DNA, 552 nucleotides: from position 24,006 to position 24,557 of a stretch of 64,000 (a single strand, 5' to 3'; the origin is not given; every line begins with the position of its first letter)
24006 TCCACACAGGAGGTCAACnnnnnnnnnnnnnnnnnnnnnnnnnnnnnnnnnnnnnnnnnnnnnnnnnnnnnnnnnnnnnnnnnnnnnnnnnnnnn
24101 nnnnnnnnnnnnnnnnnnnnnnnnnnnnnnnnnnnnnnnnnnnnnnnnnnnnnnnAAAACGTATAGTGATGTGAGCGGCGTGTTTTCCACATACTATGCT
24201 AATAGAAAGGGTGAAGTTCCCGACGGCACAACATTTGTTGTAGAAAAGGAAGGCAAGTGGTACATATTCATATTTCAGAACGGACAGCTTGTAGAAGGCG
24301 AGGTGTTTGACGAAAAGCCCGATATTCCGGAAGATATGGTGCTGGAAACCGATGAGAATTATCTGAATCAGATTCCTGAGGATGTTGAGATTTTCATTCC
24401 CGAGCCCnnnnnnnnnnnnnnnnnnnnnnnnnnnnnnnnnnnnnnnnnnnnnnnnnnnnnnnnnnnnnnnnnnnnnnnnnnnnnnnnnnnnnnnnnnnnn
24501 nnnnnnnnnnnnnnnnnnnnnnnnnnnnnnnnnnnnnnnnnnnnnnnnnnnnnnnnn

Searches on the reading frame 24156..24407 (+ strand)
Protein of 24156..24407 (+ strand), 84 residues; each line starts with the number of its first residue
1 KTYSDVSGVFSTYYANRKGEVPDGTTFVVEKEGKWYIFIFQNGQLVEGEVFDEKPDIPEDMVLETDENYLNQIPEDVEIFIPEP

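Call 70: search_solved_structures(query=A5, max_evalue=1)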
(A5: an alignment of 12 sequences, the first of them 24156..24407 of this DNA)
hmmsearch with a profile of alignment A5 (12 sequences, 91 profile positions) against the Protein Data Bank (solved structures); distinct sequences matched with E-value up to 1: 2.
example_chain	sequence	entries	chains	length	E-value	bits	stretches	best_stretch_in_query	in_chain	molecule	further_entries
3cmv_A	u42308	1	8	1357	0.0014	21.8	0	35-56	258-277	Protein recA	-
6cka_A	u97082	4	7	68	0.23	14.7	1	28-62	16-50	Paratox | Prx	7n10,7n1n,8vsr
